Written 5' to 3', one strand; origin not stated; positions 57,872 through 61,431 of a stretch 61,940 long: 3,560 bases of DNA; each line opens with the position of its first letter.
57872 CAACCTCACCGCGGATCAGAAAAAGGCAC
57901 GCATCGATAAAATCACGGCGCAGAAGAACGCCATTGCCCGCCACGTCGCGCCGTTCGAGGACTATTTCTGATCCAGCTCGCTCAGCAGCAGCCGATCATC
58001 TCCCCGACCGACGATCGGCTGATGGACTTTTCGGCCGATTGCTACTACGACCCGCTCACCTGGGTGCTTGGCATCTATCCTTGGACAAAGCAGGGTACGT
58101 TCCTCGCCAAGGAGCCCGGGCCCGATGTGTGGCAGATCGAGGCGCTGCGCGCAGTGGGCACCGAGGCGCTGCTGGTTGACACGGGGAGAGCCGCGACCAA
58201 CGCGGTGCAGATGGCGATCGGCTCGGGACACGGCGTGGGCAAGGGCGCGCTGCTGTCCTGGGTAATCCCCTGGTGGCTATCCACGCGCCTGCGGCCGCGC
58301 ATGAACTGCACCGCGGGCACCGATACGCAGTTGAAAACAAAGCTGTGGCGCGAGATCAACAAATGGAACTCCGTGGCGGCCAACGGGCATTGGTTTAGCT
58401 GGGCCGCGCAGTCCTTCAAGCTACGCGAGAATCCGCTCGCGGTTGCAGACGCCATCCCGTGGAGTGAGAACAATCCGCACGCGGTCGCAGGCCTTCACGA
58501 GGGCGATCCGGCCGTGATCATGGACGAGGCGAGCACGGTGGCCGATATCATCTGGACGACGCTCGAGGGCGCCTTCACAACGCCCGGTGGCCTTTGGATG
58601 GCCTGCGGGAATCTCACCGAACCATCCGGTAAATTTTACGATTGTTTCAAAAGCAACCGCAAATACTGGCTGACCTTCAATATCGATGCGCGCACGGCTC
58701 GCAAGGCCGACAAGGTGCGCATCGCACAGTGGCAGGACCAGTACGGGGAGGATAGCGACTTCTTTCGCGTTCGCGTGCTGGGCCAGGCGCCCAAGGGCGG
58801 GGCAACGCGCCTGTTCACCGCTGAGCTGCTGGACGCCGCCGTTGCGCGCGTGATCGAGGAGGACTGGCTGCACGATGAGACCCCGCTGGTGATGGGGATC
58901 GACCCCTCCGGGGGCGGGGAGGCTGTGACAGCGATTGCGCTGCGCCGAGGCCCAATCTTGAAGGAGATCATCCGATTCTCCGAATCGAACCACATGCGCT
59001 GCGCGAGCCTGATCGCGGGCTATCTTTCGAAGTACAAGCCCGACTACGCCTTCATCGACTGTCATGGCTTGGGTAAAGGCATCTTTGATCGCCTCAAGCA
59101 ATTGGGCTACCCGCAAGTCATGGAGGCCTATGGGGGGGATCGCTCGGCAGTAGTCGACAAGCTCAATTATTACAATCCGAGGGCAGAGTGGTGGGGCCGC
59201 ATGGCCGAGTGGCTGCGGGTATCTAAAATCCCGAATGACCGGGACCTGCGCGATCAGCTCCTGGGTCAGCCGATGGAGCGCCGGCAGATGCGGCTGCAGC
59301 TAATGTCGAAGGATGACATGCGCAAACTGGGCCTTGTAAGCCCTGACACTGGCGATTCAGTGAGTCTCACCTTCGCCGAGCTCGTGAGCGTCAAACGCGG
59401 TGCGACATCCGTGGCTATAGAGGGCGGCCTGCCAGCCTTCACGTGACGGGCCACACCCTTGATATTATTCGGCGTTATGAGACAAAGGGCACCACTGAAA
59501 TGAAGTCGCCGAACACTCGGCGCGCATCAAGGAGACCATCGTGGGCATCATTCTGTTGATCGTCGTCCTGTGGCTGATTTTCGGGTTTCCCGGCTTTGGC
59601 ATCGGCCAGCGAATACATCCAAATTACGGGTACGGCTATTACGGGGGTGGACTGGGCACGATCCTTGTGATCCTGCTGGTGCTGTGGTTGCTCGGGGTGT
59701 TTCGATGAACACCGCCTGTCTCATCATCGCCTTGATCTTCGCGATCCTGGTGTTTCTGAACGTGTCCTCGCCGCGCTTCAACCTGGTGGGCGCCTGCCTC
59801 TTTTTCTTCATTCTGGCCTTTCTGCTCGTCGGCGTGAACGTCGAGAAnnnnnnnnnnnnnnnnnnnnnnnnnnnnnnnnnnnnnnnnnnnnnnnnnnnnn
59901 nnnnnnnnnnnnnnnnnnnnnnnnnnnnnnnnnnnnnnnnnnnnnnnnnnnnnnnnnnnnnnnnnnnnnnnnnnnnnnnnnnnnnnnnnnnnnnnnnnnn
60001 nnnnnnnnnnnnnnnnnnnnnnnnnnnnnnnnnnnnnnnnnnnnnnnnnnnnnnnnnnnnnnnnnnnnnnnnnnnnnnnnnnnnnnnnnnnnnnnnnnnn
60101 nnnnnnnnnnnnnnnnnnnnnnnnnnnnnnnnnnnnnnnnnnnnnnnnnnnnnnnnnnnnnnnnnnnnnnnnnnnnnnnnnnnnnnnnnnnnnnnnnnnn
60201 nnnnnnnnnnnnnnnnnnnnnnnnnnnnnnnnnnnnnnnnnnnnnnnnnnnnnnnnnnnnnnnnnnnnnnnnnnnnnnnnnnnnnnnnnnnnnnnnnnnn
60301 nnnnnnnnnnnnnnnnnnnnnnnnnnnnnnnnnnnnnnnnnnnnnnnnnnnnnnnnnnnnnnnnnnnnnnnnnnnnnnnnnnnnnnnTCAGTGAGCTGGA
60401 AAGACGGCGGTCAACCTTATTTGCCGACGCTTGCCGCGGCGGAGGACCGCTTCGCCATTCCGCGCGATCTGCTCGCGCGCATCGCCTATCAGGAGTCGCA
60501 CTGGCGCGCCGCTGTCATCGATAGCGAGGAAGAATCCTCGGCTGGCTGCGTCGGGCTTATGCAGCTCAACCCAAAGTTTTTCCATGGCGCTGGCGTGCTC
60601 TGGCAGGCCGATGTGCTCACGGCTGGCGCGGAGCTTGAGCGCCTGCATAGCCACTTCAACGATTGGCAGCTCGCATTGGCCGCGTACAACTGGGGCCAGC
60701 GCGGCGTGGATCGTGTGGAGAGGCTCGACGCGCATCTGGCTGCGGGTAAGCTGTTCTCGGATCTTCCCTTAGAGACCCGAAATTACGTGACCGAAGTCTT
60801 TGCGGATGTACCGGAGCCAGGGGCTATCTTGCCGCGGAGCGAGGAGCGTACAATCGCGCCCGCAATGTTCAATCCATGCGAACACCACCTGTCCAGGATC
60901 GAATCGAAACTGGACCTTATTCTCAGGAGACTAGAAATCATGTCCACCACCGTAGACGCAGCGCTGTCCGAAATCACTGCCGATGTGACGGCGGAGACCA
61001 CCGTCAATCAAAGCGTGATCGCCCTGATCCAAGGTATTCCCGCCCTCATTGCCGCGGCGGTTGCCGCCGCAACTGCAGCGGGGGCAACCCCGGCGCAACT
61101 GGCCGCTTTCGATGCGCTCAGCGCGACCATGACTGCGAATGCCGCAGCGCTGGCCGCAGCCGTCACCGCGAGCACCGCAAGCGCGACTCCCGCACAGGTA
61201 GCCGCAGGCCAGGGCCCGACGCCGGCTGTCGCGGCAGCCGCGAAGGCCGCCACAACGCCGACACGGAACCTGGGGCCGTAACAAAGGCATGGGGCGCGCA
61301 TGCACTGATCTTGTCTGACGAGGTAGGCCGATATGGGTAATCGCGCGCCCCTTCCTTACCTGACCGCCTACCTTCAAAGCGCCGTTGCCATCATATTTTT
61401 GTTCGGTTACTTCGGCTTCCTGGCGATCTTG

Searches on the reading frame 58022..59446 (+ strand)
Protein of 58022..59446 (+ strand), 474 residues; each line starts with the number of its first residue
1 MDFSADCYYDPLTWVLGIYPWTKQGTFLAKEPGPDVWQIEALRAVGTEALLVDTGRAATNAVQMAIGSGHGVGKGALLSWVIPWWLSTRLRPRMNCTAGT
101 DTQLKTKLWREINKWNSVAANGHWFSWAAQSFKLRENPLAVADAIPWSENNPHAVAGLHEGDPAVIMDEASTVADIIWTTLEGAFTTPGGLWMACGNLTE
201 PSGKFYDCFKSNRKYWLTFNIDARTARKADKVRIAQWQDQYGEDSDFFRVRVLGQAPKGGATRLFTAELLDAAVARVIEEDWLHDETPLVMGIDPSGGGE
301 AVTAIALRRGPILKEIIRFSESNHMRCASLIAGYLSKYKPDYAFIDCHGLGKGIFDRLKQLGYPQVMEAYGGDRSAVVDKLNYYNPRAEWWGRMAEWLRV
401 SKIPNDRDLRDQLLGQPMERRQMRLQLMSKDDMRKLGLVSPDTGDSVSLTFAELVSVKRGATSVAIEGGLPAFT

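Call 7: search_protein_families(library=phrogs, proteins=[window:58022-59446:+], max_evalue=0.001)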
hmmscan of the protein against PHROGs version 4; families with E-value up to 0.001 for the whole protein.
window:58022-59446:+ (474 aa): 2 families
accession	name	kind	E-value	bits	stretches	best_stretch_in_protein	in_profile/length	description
phrog_5902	-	unknown function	3.6e-42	145.9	1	19-265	20-267/359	-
phrog_2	-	head and packaging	1e-25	91.6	1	31-458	263-596/807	terminase large subunit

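Call 27: search_protein_families(library=pfam, proteins=[window:58022-59446:+], max_evalue=0.01)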
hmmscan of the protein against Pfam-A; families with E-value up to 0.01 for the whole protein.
window:58022-59446:+ (474 aa): 0 families

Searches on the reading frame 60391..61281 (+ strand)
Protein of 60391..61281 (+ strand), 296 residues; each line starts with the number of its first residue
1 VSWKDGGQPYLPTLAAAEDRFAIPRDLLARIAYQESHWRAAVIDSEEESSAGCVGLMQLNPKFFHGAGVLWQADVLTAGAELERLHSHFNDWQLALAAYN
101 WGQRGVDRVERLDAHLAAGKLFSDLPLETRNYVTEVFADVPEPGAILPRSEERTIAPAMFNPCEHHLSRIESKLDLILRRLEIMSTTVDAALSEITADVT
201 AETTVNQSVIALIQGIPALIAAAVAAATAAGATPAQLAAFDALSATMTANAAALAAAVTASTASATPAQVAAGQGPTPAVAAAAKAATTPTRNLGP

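Call 84: search_protein_families(library=pfam, proteins=[window:60391-61281:+], max_evalue=0.01)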
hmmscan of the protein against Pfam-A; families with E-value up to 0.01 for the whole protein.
window:60391-61281:+ (296 aa): 1 family
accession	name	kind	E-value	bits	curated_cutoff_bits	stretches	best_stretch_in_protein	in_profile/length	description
PF01464.25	SLT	-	4.7e-12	46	21.3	1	15-116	4-111/117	Transglycosylase SLT domain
